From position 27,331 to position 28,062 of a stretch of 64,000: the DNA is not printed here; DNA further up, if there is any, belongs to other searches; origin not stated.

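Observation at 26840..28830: Type II R-M operon M-X-R: MutH/Sau3AI-like endonuclease and beta-class MTase with an unknown third gene coupled between them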

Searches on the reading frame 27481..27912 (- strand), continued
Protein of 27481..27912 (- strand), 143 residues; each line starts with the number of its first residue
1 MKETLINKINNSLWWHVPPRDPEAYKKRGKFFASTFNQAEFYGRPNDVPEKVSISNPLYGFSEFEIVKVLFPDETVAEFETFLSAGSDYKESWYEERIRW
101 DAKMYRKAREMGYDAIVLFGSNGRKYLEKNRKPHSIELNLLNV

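Call 44: fold_search(model_id=the predicted structure, library=viral)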
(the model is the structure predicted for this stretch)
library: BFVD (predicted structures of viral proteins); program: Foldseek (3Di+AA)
matches with E <= 10: 323; with E <= 0.001: 4
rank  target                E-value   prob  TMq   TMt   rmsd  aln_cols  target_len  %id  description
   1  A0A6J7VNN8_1          2.1e-04  1.00  0.49  0.07   7.5       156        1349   16  Uncharacterized protein [uncultured Caudovirales phage]
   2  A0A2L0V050            2.8e-04  1.00  0.43  0.37   8.5       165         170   14  Uncharacterized protein [Agrobacterium phage Atu_ph07]
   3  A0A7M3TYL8            3.6e-04  1.00  0.48  0.39   9.6       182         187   15  (no name in the UniProt tables at hand)
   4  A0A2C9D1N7            8.2e-04  0.97  0.38  0.28  12.0       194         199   11  ART-PolyVal-like domain-containing protein [Yersinia phage fHe-Yen9-03]
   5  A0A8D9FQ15            1.6e-03  0.97  0.37  0.32   9.7       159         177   15  Uncharacterized protein [uncultured marine phage]
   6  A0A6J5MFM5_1          2.0e-03  0.99  0.46  0.09   8.4       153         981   15  ART-PolyVal-like domain-containing protein [uncultured Caudovirales phage]
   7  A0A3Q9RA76            2.3e-03  0.99  0.48  0.20   6.4       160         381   14  Capsid maturation protease and MuF-like fusion protein [Microbacterium phage Schubert]
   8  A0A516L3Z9            2.6e-03  0.97  0.44  0.11   9.8       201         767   13  (no name in the UniProt tables at hand)
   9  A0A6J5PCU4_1          3.2e-03  1.00  0.51  0.06   6.0       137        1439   14  Uncharacterized protein (Fragment) [uncultured Caudovirales phage]
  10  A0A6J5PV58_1          3.4e-03  0.99  0.47  0.06   5.2       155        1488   13  Uncharacterized protein [uncultured Caudovirales phage]
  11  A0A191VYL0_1          3.4e-03  0.99  0.41  0.07   6.7       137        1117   13  VRNAP protein [Roseobacter phage RD-1410W1-01]
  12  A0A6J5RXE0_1          5.1e-03  0.99  0.51  0.06   6.9       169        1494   15  Uncharacterized protein [uncultured Caudovirales phage]
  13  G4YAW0                5.1e-03  0.96  0.42  0.29   9.1       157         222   11  (no name in the UniProt tables at hand)
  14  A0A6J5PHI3            7.7e-03  0.90  0.43  0.08  10.4       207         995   15  Uncharacterized protein [uncultured Caudovirales phage]
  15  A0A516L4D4            7.7e-03  0.66  0.35  0.16  10.2       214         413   10  (no name in the UniProt tables at hand)
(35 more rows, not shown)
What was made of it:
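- On ADP-ribosyltransferase superfamily, ART-PolyVal family (PF18760): Foldseek against BFVD gives top hits at E 2e-4, probability 0.97-1.0 and TM 0.4-0.5, to ART-PolyVal-annotated or polyvalent proteins (call 44).
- Closest known: ART-PolyVal. Same: Structure matches to ART-PolyVal-annotated phage proteins (call 44).
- BFVD structure hits are dominated by ART-PolyVal and polyvalent proteins (call 44).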

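Call 52: find_related_loci(query=A3, collection=viral_contigs, flank=8000)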
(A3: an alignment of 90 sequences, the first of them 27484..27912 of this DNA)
Query A3 (143 aa) in viral_contigs; peptide patterns used: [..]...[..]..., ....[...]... (x = any residue, [..] = any of these).
17 stretches matched a pattern; 9 encode a relative of the query (tblastn E <= 1e-3); 9 distinct loci.
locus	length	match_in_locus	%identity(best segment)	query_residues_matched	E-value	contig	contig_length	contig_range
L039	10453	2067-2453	44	3-143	3e-32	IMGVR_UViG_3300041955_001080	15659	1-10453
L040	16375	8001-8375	41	3-140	2e-29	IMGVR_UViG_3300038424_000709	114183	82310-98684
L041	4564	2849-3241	40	3-141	1e-26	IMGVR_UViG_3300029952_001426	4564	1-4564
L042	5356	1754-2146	40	3-141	1e-26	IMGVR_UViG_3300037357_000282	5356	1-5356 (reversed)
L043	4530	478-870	40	3-141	1e-26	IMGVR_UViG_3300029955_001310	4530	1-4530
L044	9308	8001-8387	40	9-142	1e-24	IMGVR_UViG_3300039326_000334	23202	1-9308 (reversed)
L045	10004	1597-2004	38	2-142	4e-24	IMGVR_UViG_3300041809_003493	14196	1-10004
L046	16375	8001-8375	37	5-142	1e-20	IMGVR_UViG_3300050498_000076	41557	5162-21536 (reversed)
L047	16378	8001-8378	36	3-142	5e-20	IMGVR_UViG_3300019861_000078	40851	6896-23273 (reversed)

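Call 53: find_related_loci(query=A3, collection=metagenome_contigs, flank=6000)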
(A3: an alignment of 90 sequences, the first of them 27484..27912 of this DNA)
Query A3 (143 aa) in metagenome_contigs; peptide patterns used: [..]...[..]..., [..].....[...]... (x = any residue, [..] = any of these).
526 stretches matched a pattern; 434 encode a relative of the query (tblastn E <= 1e-3); the best 80 are kept; 80 distinct loci.
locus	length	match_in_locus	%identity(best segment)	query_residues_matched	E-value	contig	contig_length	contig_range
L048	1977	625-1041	66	1-143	1e-64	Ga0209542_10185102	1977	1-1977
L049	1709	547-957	65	1-141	2e-61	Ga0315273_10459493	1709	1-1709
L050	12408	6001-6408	64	2-141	3e-59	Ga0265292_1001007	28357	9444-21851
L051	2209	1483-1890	66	2-141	9e-60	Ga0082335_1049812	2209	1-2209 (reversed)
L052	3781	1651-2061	63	1-141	5e-58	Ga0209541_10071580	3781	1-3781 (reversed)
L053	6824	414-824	64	1-141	7e-58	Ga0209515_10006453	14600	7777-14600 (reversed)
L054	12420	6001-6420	62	1-143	4e-57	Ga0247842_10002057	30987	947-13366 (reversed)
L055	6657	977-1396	62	1-143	4e-57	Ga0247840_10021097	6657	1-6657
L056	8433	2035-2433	64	5-141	2e-56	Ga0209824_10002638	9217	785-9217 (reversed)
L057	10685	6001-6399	64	5-141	2e-56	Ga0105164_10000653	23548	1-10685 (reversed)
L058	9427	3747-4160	63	1-142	3e-56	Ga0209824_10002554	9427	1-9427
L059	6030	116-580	60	1-143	2e-56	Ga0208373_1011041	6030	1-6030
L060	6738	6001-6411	60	1-141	5e-56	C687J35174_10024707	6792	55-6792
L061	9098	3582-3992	60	1-141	5e-56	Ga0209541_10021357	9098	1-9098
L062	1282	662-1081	62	1-143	7e-59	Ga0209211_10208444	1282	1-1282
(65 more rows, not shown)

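Call 57: search_dna_similar(query=window:27484-27912:-, collection=phages, mode=protein, max_evalue=1, max_rows=25)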
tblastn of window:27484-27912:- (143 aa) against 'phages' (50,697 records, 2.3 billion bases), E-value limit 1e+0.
No match.

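Call 58: search_dna_similar(query=window:27484-27912:-, collection=plasmids, mode=protein, max_evalue=1, max_rows=25)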
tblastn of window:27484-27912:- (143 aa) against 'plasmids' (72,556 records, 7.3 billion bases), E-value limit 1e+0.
No match.

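Call 67: search_protein_families(library=pfam, proteins=[P0212], max_evalue=0.01)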
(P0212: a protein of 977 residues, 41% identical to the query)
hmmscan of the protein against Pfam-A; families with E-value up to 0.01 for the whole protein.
P0212 (977 aa): 5 families
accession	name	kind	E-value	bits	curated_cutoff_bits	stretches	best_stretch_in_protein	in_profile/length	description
PF24397.1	VNG_1110C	-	1.1e-31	108.9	27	0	679-702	4-27/66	VNG_1110C-like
PF19306.5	WH_Lhr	-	4.7e-23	81.8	27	0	198-252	70-125/168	Large helicase-related protein, winged helix domain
PF00343.26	Phosphorylase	-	5.8e-07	28.6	27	0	703-785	327-408/713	Carbohydrate phosphorylase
PF02743.24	dCache_1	-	0.0072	16.3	45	0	194-234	107-147/240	Cache domain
PF02438.21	Adeno_100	-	0.0092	14.7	25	0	525-596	255-325/593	Late 100kD protein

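Call 72: find_encoding_contigs(protein=P0303, flank=6000, max_places=2)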
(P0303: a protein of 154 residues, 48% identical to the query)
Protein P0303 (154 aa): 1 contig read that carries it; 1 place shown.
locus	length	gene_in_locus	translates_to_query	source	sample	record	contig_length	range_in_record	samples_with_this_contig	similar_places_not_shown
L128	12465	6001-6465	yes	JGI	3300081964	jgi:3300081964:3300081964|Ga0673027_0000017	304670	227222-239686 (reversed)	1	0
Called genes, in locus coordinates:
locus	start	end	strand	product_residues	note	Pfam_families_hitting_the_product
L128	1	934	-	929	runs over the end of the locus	PF08751:TrwC, PF13604:AAA_30, PF01443:Viral_helicase1 (weak), PF13245:AAA_19, PF22232:TraI_hel_assoc_N, PF13538:UvrD_C_2 (weak)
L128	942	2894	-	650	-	PF01935:DUF87 (weak), PF10412:TrwB_AAD_bind, PF02534:T4SS-DNA_transf, PF12696:TraG-D_C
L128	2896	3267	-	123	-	PF21983:NikA-like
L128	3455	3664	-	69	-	PF12728:HTH_17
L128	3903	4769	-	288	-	PF24739:DUF7690, PF24736:DUF7687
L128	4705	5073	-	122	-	PF13560:HTH_31, PF01381:HTH_3, PF12844:HTH_19 (faint)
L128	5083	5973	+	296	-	PF02086:MethyltransfD12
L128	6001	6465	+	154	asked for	-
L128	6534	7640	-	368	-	PF02086:MethyltransfD12 (weak), PF03602:Cons_hypoth95 (faint), PF02086:MethyltransfD12 (weak)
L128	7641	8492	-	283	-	-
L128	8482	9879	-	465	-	PF14072:DndB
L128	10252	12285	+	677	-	PF01935:DUF87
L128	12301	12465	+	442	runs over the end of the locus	-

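Call 73: find_encoding_contigs(protein=P0330, flank=6000, max_places=2)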
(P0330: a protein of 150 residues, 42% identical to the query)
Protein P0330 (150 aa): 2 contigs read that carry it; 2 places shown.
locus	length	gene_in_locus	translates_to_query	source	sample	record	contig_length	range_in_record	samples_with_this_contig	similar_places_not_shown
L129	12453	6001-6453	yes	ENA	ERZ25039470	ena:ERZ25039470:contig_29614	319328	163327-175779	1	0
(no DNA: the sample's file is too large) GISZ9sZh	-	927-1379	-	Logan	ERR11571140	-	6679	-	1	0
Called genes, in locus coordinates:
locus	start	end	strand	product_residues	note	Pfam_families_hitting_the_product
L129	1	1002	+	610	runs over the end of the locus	PF01594:AI-2E_transport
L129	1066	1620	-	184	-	PF01292:Ni_hydr_CYTB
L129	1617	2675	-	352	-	PF00199:Catalase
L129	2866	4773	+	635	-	PF12704:MacB_PCD, PF02687:FtsX, PF12704:MacB_PCD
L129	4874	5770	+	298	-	PF11074:DUF2779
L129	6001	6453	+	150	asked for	-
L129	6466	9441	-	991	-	PF04851:ResIII, PF00270:DEAD (weak), PF19778:RE_endonuc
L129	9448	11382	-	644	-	PF01555:N6_N4_Mtase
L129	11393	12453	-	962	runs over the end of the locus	PF00176:SNF2-rel_dom, PF00270:DEAD, PF00271:Helicase_C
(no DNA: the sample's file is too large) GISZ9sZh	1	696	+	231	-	?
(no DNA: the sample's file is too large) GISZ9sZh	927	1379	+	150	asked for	-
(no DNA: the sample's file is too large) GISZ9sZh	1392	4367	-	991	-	PF04851:ResIII, PF00270:DEAD (weak), PF19778:RE_endonuc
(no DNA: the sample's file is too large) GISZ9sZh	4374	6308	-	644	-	PF01555:N6_N4_Mtase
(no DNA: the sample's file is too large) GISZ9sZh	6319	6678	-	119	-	?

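Call 74: find_encoding_contigs(protein=P0307, flank=6000, max_places=1)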
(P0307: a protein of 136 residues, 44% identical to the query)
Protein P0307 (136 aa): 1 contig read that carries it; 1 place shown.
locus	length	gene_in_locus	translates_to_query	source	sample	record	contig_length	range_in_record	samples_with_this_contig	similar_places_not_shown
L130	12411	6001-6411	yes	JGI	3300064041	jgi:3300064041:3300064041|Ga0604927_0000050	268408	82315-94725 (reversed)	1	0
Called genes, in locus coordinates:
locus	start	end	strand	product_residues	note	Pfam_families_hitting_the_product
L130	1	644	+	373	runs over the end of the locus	PF00266:Aminotran_5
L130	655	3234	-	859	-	PF08206:OB_RNB, PF17876:CSD2, PF00773:RNB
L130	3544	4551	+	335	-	PF00589:Phage_integrase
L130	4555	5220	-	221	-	PF05063:MT-A70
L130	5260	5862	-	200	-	PF09195:Endonuc-BglII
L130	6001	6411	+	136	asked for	-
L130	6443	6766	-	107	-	PF13730:HTH_36 (weak)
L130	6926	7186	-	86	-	PF11195:Tad2-like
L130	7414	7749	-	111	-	-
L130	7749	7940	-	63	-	-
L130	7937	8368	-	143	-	-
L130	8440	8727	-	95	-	-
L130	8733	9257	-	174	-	-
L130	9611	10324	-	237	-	-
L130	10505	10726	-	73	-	-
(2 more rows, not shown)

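Call 75: find_encoding_contigs(protein=P0369, flank=6000, max_places=1)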
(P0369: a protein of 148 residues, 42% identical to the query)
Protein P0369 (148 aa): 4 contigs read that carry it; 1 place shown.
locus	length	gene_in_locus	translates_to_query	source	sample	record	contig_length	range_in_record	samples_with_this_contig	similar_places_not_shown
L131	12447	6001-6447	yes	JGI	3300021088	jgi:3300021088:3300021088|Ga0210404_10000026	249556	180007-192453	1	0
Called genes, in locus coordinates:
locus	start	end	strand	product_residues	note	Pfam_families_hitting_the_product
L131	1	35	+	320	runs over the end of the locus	PF08843:AbiEii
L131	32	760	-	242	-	-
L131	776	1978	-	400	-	PF14072:DndB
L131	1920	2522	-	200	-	-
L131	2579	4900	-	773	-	PF14072:DndB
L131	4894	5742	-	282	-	PF02086:MethyltransfD12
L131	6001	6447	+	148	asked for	-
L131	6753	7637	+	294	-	PF08401:ArdcN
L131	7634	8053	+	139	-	PF21849:DUF6908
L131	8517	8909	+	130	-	PF01381:HTH_3 (faint), PF12844:HTH_19 (faint), PF13413:HTH_25 (faint)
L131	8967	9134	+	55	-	-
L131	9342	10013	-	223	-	-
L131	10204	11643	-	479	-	-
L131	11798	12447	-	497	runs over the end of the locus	-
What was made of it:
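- Dam-X pairs occur without an evident nuclease (L128 and L131, calls 72, 75).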

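Call 76: find_encoding_contigs(protein=P0365, flank=6000, max_places=1)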
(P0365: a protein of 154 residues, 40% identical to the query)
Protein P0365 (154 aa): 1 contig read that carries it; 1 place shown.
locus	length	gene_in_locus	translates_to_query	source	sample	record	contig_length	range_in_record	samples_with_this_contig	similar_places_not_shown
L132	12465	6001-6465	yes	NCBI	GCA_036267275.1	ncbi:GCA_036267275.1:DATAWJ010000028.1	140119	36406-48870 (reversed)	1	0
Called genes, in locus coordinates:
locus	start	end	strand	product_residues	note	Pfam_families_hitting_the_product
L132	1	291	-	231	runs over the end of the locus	-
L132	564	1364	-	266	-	PF08401:ArdcN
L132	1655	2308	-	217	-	-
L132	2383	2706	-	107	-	PF13560:HTH_31, PF01381:HTH_3, PF12844:HTH_19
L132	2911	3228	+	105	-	-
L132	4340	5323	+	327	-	PF01555:N6_N4_Mtase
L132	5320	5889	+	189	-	PF09195:Endonuc-BglII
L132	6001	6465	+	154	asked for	-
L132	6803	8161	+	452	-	PF14072:DndB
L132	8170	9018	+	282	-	-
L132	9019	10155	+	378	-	PF02086:MethyltransfD12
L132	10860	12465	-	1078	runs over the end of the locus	PF00873:ACR_tran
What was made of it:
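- It lies next to D12, MT-A70, PF01555 or type III Mod methylases, and near ArdC-N, relaxase or integrase genes, in 5 of 5 loci of the second subfamily (calls 72-76). It lies near ArdC-N, a Tad2-like gene, orphan methylases and relaxase genes (calls 72, 74, 75, 76).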

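Call 88: search_protein_families(library=pfam, proteins=[L040:6417-16373:+, L046:3-11597:+, P0217], max_evalue=0.01)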
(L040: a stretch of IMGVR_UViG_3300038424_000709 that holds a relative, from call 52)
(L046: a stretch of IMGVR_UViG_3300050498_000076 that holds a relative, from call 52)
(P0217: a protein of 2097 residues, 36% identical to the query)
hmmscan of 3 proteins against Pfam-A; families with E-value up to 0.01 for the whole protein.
L040:6417-16373:+ (3319 aa): 3 families
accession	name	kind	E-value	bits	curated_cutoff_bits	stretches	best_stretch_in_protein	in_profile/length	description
PF18760.7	ART-PolyVal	-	1.1e-23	85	31.2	2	846-900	1-47/140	ADP-Ribosyltransferase in polyvalent proteins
PF13508.13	Acetyltransf_7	-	3.9e-08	34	27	1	211-253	12-55/84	Acetyltransferase (GNAT) domain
PF00583.31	Acetyltransf_1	-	5e-07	30.5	20.7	1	210-252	41-86/116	Acetyltransferase (GNAT) family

L046:3-11597:+ (3865 aa): 1 family
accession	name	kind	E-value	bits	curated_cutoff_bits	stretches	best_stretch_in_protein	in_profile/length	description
PF00990.26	GGDEF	-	5e-10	39.8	23.8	1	3030-3119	39-130/161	Diguanylate cyclase, GGDEF domain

P0217 (2097 aa): 0 families
